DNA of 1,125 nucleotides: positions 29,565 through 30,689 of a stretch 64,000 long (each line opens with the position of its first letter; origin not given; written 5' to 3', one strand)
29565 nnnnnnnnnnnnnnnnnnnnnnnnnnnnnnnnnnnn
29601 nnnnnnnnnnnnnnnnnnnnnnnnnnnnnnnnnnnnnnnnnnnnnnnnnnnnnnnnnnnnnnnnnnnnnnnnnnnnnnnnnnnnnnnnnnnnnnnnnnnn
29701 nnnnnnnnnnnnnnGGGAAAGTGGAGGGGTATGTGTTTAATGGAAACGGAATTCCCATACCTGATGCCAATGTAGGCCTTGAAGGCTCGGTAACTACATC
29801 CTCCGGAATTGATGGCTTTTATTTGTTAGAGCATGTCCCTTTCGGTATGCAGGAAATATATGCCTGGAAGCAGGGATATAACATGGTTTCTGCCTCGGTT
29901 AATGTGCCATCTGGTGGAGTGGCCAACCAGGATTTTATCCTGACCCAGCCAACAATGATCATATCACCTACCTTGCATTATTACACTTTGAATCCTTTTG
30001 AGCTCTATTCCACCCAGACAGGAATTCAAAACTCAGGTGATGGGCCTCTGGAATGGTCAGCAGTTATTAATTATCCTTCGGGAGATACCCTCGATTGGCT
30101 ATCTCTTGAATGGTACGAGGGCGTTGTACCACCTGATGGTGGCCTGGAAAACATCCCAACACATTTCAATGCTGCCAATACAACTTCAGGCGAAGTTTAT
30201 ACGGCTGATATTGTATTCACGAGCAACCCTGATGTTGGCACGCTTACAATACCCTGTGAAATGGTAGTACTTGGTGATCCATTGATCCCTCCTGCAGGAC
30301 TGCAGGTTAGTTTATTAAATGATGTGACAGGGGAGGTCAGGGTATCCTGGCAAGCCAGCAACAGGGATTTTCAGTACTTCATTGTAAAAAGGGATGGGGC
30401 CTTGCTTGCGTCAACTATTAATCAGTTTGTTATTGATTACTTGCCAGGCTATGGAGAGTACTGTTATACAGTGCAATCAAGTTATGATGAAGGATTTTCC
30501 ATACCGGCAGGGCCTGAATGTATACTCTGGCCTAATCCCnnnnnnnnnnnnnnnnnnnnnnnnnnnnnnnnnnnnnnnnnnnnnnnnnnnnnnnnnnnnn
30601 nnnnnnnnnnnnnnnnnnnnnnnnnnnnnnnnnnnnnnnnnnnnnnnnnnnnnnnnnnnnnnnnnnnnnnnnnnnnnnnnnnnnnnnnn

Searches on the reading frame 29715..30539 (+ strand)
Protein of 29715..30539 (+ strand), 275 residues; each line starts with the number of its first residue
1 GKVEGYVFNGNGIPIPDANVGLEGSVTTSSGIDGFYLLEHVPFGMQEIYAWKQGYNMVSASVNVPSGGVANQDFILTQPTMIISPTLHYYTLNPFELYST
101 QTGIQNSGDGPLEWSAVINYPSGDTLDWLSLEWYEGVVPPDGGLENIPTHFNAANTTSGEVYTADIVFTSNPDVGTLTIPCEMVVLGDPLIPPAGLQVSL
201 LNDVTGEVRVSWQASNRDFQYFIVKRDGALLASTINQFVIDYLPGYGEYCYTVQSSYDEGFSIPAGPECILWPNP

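Call 9: find_homologous_proteins(query=A1, max_evalue=0.00001)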
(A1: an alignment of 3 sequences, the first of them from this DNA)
Query A1 (3 sequences) (275 aa, profile of the alignment): 9 proteins with E <= 0.00001 among 7951 candidates.
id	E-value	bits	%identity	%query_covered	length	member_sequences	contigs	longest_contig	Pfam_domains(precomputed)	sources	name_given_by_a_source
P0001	1.0e-65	240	56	54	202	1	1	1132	-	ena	-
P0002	1.6e-65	239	54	55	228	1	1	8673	-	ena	-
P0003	1.6e-61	226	58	53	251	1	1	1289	-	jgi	-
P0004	5.2e-61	224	54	53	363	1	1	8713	-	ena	-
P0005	2.8e-51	193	67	28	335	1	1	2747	-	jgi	jgi:hypothetical protein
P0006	7.1e-42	162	50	45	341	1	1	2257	-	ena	-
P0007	2.4e-32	130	43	42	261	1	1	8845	-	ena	-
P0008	1.9e-21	95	45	34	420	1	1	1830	PF13620.13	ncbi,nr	ncbi:MAG: carboxypeptidase-like regulatory domain-containing protein, partial [Bacteroidales bacteri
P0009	2.5e-11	61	39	27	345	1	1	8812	PF13620.13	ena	-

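Call 12: find_related_loci(query=A1, collection=genome_contigs, flank=10000)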
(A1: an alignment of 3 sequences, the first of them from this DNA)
Query A1 (275 aa) in genome_contigs; peptide patterns used: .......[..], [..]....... (x = any residue, [..] = any of these).
96 stretches matched a pattern; 14 encode a relative of the query (tblastn E <= 1e-3); 11 distinct loci.
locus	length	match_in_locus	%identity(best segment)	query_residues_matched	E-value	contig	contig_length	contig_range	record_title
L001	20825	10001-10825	72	1-275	6e-135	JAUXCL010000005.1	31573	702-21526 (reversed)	MAG: Bacteroidales bacterium isolate CSMAG_2824 CSMAG_2824_k117_389507_length_31573_cov_169.0000, whole genome shotgun s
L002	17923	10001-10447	68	127-275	3e-68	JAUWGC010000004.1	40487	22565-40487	MAG: Bacteroidales bacterium isolate CSMAG_2232 CSMAG_2232_k141_1223276_length_40487_cov_9.5735, whole genome shotgun se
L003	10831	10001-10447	57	127-275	2e-60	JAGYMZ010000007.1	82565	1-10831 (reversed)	MAG: Bacteroidales bacterium isolate M55B132 7, whole genome shotgun sequence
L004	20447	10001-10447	56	127-275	6e-59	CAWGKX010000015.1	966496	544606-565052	MAG: uncultured Bacteroidales bacterium isolate MFD01872.bin.2.78 genome assembly, contig: contig_85077, whole genome sh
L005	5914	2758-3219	54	122-275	2e-56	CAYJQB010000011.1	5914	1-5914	MAG TPA_asm: Candidatus Woesearchaeota archaeon isolate ERP124720_co1_145 genome assembly, contig: NODE_14808_length_591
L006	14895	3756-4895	52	1-275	6e-51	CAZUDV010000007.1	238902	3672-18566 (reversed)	MAG TPA_asm: uncultured Bacteroidales bacterium isolate SRP239243_co1_12 genome assembly, contig: NODE_25_length_238902_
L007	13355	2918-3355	51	128-272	5e-40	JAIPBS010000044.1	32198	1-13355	MAG: Bacteroidales bacterium isolate Tobar14m-G11 Tobar14m-C833, whole genome shotgun sequence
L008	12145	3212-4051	36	1-272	1e-54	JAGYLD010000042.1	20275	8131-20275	MAG: Bacteroidales bacterium isolate M50B84 42, whole genome shotgun sequence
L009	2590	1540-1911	57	1-124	8e-39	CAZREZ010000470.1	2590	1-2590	MAG TPA_asm: uncultured Bacteroidales bacterium isolate binchicken_co181_636 genome assembly, contig: NODE_100519_length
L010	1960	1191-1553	54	1-121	4e-33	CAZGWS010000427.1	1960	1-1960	MAG TPA_asm: uncultured Lentimicrobiaceae bacterium isolate SRP128015_co1_32 genome assembly, contig: NODE_126858_length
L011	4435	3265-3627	50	1-121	1e-27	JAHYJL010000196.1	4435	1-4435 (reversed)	MAG: Bacteroidales bacterium isolate KA21 NODE_7304_length_4435_cov_4.708682, whole genome shotgun sequence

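Call 44: find_related_loci(query=A1, collection=metagenome_contigs, flank=4000)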
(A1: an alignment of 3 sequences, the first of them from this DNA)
Query A1 (275 aa) in metagenome_contigs; peptide patterns used: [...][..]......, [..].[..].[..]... (x = any residue, [..] = any of these).
188 stretches matched a pattern; 8 encode a relative of the query (tblastn E <= 1e-3); 8 distinct loci.
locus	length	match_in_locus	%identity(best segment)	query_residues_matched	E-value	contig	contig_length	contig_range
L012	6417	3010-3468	63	123-275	3e-64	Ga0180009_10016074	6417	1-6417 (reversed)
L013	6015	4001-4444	57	128-275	4e-55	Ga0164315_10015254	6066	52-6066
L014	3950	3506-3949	56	128-275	1e-54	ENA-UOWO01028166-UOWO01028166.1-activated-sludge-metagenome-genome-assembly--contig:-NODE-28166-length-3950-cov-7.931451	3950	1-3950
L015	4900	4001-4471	44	116-272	1e-38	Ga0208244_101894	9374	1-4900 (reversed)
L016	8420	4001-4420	44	134-272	1e-35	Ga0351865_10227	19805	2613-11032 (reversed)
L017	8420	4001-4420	44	134-272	1e-35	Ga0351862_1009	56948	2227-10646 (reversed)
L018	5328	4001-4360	44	1-120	5e-29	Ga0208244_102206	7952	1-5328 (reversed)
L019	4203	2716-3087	44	1-124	1e-28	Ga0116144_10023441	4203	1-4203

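Call 56: search_protein_representatives(alignment_id=A1)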
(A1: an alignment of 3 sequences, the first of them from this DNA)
Query: 3 sequences, 276 profile positions. Proteins with E-value up to 0.001 (for the whole library): 5275; up to 1e-10: 1262; up to 1e-30: 189. The best 150 are listed.
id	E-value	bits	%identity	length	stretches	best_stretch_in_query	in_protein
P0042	3.3e-168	574.3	-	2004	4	124-276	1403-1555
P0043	2.3e-126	437.1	-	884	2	125-276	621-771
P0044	1.4e-105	368.9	-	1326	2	125-276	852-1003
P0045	2.0e-101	355.2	-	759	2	100-276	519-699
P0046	2.7e-101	354.8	-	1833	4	112-276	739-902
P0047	5.7e-101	353.8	-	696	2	55-276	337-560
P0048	3.2e-100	351.3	-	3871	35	199-268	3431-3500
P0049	5.1e-97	340.8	-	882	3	126-276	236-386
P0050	2.7e-96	338.4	-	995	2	123-276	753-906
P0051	3.4e-94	331.6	-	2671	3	102-276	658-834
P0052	1.5e-90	319.6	-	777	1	3-276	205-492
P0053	1.2e-86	306.8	-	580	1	123-276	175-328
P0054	6.0e-84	297.9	-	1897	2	125-276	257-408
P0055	3.0e-81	289.1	-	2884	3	123-275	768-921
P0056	1.0e-79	284.1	-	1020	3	124-275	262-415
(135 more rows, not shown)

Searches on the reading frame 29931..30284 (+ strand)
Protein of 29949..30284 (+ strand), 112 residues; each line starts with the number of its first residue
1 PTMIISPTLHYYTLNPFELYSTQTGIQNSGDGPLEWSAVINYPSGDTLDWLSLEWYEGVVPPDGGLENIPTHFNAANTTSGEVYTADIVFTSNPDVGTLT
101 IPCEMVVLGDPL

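Call 7: search_protein_families(library=pfam, proteins=[window:29949-30284:+], max_evalue=10)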
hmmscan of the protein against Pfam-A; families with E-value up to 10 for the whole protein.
seq(112 aa): 1 family
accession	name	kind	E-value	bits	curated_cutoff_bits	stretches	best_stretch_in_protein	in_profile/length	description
PF19190.6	BACON_2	-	0.16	12.3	25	1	35-103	28-93/94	Viral BACON domain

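Call 36: predict_structure(alignment_id=A5)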
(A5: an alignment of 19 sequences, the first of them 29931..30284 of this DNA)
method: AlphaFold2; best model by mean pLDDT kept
length: 118 residues; sequences in the alignment: 19
mean_pLDDT: 91.5   pTM: 0.81
mean pLDDT of the five models: 91.5, 90.9, 90.5, 90.4, 89.4
residues with pLDDT >= 90: 95; 70-90: 17; 50-70: 6; < 50: 0
segments of 3 or more residues with pLDDT < 50: none
pLDDT, mean of each block of 10 residues (from residue 1): 81 96 94 95 93 84 96 96 90 95 95 81
secondary structure, 60 per line:
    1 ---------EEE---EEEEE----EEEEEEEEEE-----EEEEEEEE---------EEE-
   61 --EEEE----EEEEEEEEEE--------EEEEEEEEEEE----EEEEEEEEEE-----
elements in order: E10-12 E16-20 E25-34 E40-47 E57-59 E63-66 E71-80 E89-99 E104-113

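Call 39: fold_search(model_id=the predicted structure, library=pdb)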
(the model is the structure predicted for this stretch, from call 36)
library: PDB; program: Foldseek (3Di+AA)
matches with E <= 10: 1813; with E <= 0.001: 205
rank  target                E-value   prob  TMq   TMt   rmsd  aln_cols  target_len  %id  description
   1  7som_J                2.4e-08  1.00  0.72  0.14   3.9       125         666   15  Ciliary C2 central pair apparatus isolated from Chlamydomonas reinhardtii (released 2022-04-13)
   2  3qbt_F                6.8e-08  1.00  0.74  0.64   3.1       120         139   15  Crystal structure of OCRL1 540-678 in complex with Rab8a:GppNHp (released 2011-03-23)
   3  2e6j_MODEL_1_A        3.7e-07  1.00  0.75  0.79   2.5       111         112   14  Solution structure of the C-terminal PapD-like domain from human HYDIN protein (released 2007-07-03)
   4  6fvi                  5.8e-07  1.00  0.69  0.58   4.2       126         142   15  ASH / PapD-like domain of human CEP192 (PapD-like domain 7) (released 2019-03-20)
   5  6fq0_A                1.2e-06  1.00  0.69  0.42   4.7       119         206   15  Crystal structure of the CsuC-CsuA/B chaperone-subunit preassembly complex of the archaic chaperone-usher Csu pili of  (released 2018-09-26)
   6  9ijj_O                1.2e-06  1.00  0.75  0.08   2.2       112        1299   12  In situ structure of the central apparatus in mouse sperm axoneme. (released 2025-06-04)
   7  7sqc_O1               1.4e-06  1.00  0.69  0.14   3.6       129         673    9  Ciliary C1 central pair apparatus isolated from Chlamydomonas reinhardtii (released 2022-04-13)
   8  8jmw_A                1.6e-06  1.00  0.68  0.18   3.6       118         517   12  Fibril form of serine peptidase Vpr (released 2023-12-06)
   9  6fq0_C                1.8e-06  1.00  0.70  0.42   3.5       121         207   14  Crystal structure of the CsuC-CsuA/B chaperone-subunit preassembly complex of the archaic chaperone-usher Csu pili of  (released 2018-09-26)
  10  7som_D                2.2e-06  1.00  0.73  0.06   2.5       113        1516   20  Ciliary C2 central pair apparatus isolated from Chlamydomonas reinhardtii (released 2022-04-13)
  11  9ijj_C                2.6e-06  1.00  0.75  0.10   2.5       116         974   16  In situ structure of the central apparatus in mouse sperm axoneme. (released 2025-06-04)
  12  3qbt_B                2.8e-06  1.00  0.71  0.66   3.3       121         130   16  Crystal structure of OCRL1 540-678 in complex with Rab8a:GppNHp (released 2011-03-23)
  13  3qis_A                3.0e-06  1.00  0.72  0.32   3.4       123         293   15  Recognition of the F&H motif by the Lowe Syndrome protein OCRL (released 2011-06-15)
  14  4b0m_M                3.0e-06  1.00  0.71  0.42   5.2       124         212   11  Complex of the Caf1AN usher domain, Caf1M chaperone and Caf1 subunit from Yersinia pestis (released 2012-09-26)
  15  7sqc_F1               3.8e-06  1.00  0.67  0.18   3.1       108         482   12  Ciliary C1 central pair apparatus isolated from Chlamydomonas reinhardtii (released 2022-04-13)
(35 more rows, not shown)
